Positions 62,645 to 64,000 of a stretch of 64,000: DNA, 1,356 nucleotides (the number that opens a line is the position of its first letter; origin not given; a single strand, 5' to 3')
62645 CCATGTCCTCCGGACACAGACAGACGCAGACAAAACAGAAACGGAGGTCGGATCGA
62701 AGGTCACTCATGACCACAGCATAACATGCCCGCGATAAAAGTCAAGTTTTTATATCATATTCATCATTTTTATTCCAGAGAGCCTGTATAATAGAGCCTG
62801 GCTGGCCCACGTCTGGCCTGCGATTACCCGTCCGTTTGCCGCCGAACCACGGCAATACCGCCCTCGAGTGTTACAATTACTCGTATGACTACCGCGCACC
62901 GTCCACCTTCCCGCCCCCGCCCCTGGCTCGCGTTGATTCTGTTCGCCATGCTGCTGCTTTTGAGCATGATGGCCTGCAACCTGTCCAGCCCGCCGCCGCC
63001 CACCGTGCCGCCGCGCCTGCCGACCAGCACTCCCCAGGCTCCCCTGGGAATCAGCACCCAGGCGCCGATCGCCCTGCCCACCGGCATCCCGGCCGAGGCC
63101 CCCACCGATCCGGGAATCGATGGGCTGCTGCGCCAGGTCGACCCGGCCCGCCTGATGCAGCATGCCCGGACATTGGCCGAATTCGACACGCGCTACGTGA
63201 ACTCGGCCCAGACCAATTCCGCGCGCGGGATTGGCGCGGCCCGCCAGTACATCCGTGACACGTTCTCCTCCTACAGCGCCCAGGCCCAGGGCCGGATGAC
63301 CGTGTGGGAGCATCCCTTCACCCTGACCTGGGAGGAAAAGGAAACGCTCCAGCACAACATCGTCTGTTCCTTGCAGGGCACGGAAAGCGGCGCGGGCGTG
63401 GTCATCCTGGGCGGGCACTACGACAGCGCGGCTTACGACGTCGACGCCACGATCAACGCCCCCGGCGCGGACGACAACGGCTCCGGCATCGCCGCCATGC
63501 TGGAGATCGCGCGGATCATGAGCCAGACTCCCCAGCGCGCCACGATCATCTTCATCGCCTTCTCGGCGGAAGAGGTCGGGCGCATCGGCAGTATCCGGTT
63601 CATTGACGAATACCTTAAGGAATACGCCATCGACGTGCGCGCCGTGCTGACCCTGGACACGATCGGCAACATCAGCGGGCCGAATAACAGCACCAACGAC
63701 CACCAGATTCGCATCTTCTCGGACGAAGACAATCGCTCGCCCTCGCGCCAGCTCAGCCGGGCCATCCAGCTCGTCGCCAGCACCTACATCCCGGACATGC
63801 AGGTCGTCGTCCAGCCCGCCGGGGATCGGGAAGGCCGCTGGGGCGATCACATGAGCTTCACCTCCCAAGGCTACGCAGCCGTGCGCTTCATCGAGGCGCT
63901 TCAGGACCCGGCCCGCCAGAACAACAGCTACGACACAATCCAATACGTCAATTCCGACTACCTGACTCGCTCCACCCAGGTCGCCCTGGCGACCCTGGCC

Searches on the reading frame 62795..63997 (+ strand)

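Call 86: search_protein_families(library=pfam, proteins=[window:62795-63997:+], max_evalue=0.00001)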
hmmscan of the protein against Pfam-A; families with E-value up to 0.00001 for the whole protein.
window:62795-63997:+ (401 aa): 2 families
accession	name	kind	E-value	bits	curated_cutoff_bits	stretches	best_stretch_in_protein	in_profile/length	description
PF04389.22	Peptidase_M28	-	2.1e-28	99.8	21.3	1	188-400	1-192/193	Peptidase family M28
PF01546.33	Peptidase_M20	-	6.4e-09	36.5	24.6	1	218-285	26-93/206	Peptidase family M20/M25/M40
